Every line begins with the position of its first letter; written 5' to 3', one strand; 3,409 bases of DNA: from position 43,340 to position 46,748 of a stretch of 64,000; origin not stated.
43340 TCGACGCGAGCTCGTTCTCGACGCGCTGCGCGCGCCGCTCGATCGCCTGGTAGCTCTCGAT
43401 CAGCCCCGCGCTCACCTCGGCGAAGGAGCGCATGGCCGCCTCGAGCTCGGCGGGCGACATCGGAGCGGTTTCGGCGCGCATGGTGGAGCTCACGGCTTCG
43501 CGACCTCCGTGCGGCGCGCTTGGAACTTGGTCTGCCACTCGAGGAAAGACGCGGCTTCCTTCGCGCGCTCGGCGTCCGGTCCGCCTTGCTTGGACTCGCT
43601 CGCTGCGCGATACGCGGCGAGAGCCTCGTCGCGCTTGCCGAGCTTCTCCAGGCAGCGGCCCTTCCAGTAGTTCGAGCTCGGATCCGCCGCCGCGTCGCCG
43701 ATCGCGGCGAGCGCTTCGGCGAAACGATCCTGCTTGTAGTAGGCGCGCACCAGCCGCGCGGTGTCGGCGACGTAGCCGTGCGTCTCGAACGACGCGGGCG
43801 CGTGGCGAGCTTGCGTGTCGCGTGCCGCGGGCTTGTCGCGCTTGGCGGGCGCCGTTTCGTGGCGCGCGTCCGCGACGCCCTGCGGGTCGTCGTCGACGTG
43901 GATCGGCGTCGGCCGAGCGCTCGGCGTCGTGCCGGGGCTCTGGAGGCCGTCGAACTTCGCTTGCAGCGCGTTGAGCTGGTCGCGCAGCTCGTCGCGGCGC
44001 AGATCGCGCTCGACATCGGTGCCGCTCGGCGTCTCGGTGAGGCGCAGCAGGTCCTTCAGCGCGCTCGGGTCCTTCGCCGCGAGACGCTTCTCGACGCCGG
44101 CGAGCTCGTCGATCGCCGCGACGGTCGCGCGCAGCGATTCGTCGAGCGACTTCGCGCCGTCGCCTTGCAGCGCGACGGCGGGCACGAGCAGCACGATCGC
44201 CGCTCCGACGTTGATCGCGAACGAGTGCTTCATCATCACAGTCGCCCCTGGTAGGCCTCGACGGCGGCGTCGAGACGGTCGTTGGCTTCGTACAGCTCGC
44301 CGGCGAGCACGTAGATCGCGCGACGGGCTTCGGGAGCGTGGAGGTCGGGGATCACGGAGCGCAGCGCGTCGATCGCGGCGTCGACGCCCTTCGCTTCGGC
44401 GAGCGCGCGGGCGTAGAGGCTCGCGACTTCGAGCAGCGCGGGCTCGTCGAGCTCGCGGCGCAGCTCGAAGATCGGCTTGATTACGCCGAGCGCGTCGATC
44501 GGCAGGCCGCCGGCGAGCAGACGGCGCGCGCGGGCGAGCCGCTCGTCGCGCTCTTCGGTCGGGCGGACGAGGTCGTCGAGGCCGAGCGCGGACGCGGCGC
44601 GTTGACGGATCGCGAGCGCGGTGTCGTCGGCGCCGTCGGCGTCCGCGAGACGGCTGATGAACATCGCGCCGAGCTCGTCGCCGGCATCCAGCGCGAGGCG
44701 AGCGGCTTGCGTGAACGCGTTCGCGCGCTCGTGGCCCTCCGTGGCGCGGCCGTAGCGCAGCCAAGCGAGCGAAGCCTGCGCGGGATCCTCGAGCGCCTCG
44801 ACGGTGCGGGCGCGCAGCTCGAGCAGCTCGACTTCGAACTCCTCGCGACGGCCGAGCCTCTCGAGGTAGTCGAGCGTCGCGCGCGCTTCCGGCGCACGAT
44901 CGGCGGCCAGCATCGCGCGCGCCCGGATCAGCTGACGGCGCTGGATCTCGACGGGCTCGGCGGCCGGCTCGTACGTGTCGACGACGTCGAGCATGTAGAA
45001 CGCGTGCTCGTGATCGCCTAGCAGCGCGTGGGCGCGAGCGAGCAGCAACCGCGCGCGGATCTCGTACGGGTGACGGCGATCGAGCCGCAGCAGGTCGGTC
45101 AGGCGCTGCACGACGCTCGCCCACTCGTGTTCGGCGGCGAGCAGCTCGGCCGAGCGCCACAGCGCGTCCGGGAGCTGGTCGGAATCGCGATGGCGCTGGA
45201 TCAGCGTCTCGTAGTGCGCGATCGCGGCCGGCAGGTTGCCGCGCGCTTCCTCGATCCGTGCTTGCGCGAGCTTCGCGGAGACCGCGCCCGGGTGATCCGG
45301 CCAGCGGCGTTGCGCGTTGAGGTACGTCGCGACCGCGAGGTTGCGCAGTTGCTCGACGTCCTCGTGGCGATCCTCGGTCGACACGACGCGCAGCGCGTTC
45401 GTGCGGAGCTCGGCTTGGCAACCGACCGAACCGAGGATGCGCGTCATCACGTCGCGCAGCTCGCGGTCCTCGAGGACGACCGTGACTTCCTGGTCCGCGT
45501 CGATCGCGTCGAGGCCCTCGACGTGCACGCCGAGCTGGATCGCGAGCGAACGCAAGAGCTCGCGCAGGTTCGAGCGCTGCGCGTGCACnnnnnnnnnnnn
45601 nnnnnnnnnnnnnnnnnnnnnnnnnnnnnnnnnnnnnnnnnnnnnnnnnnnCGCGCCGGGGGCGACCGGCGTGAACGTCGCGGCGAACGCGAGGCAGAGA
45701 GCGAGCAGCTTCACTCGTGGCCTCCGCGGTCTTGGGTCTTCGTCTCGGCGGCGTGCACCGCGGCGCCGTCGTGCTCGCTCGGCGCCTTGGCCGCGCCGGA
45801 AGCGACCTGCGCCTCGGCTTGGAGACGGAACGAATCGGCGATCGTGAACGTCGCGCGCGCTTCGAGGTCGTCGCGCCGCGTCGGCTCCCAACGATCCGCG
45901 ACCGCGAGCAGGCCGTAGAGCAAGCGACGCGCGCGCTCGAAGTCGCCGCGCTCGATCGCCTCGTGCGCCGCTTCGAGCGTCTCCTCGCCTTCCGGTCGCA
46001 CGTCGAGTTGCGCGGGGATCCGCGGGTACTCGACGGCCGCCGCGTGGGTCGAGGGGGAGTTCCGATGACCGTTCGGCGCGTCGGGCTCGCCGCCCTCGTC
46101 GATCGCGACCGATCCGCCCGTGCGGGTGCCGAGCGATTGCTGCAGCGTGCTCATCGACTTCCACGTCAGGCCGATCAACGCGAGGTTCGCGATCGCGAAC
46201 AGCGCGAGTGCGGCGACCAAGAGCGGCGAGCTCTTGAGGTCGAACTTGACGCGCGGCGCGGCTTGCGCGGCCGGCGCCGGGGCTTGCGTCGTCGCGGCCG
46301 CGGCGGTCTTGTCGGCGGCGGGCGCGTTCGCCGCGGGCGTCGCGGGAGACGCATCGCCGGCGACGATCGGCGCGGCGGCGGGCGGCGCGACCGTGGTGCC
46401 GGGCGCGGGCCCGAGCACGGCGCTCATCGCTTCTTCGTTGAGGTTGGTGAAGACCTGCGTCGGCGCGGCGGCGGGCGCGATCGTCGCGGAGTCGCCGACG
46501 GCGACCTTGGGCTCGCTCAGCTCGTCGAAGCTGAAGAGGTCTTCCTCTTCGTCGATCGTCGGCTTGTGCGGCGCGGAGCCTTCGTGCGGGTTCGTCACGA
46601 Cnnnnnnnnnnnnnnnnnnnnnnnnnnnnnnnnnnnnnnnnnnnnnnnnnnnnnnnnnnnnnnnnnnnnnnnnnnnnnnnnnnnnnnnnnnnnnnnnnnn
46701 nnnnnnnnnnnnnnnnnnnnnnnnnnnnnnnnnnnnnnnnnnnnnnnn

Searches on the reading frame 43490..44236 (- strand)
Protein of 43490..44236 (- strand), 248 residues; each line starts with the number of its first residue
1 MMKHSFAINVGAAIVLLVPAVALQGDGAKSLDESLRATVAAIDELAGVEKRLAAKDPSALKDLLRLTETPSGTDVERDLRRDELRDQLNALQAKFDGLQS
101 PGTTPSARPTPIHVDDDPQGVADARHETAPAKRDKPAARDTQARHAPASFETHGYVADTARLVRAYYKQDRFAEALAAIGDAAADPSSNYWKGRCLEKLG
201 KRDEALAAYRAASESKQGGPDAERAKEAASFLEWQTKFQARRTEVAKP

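Call 8: search_protein_families(library=pfam, proteins=[window:43490-44236:-], max_evalue=0.01)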
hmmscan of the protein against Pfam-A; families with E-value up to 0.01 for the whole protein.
window:43490-44236:- (248 aa): 8 families
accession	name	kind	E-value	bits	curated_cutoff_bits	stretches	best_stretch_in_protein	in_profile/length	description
PF13432.12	TPR_16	-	1.6e-05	25.7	32.7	1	162-218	3-63/65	Tetratricopeptide repeat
PF07719.23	TPR_2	-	1.6e-05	25.1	27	1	189-212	4-27/34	Tetratricopeptide repeat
PF13181.12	TPR_8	-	0.00018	21.8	25.7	1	188-214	3-29/34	Tetratricopeptide repeat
PF00515.34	TPR_1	-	0.0003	20.9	27.8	0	190-212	5-27/34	Tetratricopeptide repeat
PF12895.13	ANAPC3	-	0.0005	20.7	27.2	1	164-210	31-80/82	Anaphase-promoting complex, cyclosome, subunit 3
PF14559.12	TPR_19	-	0.00067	20.4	25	0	179-226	18-65/68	Tetratricopeptide repeat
PF13174.12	TPR_6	-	0.0014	19.6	26.3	0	190-211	4-25/33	Tetratricopeptide repeat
PF04961.17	FTCD_C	-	0.0061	16.7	24.5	1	10-89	28-107/182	Formiminotransferase-cyclodeaminase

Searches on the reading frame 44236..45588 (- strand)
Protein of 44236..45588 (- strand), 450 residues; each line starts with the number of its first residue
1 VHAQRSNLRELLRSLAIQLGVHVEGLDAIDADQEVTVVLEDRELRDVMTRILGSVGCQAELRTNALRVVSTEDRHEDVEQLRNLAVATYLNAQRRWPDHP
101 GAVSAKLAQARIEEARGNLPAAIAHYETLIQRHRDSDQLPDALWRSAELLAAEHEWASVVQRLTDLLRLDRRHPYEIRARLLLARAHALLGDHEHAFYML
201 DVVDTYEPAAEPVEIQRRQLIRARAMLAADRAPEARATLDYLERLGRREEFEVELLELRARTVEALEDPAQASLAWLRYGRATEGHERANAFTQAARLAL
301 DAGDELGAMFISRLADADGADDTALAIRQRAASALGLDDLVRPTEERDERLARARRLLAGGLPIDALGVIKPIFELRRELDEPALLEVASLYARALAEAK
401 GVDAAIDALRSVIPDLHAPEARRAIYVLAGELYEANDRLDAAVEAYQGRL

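Call 8: search_protein_families(library=pfam, proteins=[window:44236-45588:-], max_evalue=0.01)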
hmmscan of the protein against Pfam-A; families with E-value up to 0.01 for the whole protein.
window:44236-45588:- (450 aa): 5 families
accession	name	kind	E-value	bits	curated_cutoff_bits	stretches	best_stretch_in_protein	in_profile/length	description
PF13432.12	TPR_16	-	0.00052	20.8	32.7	1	85-134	16-62/65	Tetratricopeptide repeat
PF13424.12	TPR_12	-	0.003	18.2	30.1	0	85-131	22-73/77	Tetratricopeptide repeat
PF13174.12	TPR_6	-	0.0034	18.4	26.3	0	107-136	4-33/33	Tetratricopeptide repeat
PF13181.12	TPR_8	-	0.0078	16.8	25.7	0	425-447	3-25/34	Tetratricopeptide repeat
PF24575.1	TPR_Slam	-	0.0094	16.8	35.2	1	85-137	30-81/104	Surface lipoprotein assembly modifier, N-terminal TPR repeats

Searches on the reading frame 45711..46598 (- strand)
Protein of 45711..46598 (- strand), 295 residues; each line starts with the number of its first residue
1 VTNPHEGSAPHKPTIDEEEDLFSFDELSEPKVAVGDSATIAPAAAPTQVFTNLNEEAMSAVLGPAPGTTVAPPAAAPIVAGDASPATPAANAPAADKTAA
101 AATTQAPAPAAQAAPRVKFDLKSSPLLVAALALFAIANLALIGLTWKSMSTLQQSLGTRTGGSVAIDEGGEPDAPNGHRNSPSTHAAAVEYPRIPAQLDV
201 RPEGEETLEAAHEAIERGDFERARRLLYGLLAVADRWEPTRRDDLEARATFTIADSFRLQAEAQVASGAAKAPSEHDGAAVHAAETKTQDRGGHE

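Call 8: search_protein_families(library=pfam, proteins=[window:45711-46598:-], max_evalue=0.01)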
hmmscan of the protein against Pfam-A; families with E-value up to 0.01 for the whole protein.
window:45711-46598:- (295 aa): 0 families

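Call 82: search_protein_families(library=ncbifam, proteins=[window:45711-46598:-], max_evalue=0.1)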
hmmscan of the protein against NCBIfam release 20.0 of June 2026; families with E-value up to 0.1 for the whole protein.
window:45711-46598:- (295 aa): 0 families
